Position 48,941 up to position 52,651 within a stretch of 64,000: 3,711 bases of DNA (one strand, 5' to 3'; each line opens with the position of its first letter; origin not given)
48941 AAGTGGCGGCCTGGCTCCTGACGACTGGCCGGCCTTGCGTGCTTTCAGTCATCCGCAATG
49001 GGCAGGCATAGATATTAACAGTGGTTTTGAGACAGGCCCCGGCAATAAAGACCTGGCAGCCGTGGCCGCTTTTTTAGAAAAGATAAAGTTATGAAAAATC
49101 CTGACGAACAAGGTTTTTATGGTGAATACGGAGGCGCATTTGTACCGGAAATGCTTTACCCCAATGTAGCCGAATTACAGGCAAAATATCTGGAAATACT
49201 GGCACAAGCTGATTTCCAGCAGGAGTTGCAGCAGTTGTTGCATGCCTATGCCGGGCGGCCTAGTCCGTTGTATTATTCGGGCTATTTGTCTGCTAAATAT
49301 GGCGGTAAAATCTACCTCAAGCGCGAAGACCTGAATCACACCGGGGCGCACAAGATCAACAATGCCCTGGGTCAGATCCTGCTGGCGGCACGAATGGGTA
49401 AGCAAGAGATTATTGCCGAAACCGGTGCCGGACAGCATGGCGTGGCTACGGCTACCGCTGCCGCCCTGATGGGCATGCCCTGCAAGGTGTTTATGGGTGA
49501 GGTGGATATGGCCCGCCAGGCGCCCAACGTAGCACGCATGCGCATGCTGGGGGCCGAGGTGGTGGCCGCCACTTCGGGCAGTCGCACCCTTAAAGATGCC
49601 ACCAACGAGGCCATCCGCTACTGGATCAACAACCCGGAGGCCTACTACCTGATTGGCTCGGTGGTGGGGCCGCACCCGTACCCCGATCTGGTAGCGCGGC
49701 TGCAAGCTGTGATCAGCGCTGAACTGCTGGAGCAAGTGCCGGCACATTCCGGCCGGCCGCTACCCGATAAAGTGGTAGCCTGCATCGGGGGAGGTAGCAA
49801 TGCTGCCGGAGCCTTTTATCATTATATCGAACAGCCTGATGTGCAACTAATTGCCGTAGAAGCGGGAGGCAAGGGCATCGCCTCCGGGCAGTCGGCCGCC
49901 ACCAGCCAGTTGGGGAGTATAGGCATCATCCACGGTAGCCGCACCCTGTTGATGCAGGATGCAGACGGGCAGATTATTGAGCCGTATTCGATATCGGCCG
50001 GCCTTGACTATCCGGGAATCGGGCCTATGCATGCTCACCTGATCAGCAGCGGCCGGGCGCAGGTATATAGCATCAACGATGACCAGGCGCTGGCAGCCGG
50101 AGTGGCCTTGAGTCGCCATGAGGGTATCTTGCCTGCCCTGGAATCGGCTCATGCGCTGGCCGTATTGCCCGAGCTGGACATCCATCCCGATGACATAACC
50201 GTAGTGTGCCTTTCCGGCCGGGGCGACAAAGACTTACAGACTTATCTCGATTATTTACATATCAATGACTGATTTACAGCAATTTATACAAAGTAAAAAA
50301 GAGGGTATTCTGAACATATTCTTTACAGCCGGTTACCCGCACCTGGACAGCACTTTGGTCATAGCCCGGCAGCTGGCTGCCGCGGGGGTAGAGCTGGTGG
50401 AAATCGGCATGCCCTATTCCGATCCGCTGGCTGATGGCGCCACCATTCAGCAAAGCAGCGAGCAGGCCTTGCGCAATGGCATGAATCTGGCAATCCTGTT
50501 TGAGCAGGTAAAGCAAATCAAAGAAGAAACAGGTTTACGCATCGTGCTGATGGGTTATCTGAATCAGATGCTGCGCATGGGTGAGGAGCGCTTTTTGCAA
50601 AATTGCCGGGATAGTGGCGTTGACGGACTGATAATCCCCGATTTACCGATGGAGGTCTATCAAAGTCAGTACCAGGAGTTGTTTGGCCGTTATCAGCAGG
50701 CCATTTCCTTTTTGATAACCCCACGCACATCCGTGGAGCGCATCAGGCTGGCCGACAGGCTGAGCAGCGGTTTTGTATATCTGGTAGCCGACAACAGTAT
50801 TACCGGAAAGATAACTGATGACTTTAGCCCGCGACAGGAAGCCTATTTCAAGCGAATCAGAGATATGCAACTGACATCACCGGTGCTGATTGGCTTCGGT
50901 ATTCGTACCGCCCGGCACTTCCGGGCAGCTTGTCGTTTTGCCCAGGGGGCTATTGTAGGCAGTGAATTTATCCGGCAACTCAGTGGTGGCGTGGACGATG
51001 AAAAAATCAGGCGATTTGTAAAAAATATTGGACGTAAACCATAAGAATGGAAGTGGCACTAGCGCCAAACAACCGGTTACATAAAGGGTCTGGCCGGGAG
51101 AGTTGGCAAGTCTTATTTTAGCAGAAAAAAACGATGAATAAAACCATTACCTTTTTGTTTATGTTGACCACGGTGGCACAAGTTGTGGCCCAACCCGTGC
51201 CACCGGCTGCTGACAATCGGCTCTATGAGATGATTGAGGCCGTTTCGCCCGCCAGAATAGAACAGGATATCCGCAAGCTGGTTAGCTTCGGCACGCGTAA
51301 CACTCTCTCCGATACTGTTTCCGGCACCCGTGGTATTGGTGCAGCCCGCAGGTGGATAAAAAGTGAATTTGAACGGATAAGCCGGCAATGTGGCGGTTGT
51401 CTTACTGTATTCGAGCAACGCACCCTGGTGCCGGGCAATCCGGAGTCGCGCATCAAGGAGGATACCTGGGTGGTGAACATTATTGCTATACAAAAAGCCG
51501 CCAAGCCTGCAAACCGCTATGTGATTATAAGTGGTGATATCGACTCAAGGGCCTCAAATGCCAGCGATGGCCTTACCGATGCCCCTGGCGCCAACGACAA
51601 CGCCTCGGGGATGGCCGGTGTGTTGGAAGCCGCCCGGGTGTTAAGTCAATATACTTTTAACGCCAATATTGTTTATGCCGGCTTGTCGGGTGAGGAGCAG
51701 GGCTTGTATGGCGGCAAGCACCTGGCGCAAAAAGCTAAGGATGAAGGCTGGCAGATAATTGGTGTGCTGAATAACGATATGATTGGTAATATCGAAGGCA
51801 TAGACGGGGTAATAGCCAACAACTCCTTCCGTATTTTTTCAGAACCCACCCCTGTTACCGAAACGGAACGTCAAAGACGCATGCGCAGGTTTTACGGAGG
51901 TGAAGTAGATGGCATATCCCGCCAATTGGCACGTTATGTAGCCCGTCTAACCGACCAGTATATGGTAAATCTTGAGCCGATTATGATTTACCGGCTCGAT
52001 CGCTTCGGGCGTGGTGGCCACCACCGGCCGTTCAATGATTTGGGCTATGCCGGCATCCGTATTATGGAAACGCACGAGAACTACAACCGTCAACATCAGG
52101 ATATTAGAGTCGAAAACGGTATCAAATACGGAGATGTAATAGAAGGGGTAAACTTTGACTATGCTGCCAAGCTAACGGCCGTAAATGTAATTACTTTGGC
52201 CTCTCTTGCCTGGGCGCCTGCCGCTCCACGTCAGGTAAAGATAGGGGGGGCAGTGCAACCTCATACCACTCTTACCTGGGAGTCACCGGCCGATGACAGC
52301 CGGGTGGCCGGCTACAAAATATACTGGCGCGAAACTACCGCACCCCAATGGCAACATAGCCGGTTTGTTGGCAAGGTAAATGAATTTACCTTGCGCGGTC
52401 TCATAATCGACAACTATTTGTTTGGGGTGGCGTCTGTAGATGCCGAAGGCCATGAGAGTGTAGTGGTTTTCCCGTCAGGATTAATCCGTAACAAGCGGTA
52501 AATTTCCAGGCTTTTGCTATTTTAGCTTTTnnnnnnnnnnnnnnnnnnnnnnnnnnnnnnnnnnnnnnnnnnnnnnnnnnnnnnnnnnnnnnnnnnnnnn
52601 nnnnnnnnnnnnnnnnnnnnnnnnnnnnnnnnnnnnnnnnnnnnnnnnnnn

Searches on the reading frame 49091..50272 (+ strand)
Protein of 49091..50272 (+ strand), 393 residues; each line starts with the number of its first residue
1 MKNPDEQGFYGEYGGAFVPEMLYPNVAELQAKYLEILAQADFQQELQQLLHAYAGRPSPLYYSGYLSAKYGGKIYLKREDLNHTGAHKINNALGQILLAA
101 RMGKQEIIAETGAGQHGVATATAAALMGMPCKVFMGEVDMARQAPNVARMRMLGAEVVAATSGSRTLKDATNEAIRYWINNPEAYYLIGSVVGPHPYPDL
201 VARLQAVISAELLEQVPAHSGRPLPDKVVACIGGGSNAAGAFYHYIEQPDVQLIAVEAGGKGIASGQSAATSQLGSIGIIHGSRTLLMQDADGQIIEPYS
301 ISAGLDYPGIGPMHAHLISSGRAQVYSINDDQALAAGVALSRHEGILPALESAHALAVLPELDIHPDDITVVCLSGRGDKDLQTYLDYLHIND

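Call 6: search_protein_families(library=pfam, proteins=[window:49091-50272:+])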
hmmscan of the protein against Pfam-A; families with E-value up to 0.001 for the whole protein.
window:49091-50272:+ (393 aa): 1 family
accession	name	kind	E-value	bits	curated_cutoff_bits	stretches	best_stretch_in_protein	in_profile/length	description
PF00291.31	PALP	-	4.4e-45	154.7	35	1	54-376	4-295/295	Pyridoxal-phosphate dependent enzyme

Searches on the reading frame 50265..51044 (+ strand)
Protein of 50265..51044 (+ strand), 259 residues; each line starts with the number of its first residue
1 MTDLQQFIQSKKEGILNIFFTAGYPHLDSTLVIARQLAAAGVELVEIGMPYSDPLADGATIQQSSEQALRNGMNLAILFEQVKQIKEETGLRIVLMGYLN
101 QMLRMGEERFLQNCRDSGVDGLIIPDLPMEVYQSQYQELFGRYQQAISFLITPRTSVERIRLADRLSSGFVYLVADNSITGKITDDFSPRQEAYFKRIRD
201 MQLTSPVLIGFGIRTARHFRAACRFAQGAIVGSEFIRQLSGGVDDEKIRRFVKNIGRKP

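Call 6: search_protein_families(library=pfam, proteins=[window:50265-51044:+])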
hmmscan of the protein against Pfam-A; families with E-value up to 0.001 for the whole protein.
window:50265-51044:+ (259 aa): 1 family
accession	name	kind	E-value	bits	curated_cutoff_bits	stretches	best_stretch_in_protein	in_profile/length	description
PF00290.26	Trp_syntA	-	3.6e-62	210.1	27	1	9-246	5-240/259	Tryptophan synthase alpha chain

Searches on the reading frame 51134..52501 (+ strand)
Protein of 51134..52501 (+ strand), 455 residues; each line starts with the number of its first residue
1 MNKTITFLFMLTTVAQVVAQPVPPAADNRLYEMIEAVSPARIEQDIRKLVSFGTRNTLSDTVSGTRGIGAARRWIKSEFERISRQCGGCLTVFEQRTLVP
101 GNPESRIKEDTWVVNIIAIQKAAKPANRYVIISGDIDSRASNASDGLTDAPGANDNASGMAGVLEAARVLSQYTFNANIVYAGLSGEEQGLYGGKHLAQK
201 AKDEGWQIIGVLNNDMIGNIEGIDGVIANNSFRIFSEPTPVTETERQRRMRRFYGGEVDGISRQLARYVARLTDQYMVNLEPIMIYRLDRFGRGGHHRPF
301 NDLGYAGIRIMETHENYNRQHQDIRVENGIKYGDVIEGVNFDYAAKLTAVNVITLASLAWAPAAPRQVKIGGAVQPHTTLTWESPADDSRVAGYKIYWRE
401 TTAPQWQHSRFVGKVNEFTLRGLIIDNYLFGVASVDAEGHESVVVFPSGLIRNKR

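Call 6: search_protein_families(library=pfam, proteins=[window:51134-52501:+])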
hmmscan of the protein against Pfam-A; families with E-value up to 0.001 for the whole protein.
window:51134-52501:+ (455 aa): 3 families
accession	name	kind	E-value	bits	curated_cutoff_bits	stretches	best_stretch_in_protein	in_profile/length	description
PF04389.22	Peptidase_M28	-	2.4e-20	73.5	21.3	1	115-226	1-104/193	Peptidase family M28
PF01546.33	Peptidase_M20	-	5.4e-05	23.6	24.6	1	143-208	23-89/206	Peptidase family M20/M25/M40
PF00041.27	fn3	-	8.8e-05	23.1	25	1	364-442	2-78/84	Fibronectin type III domain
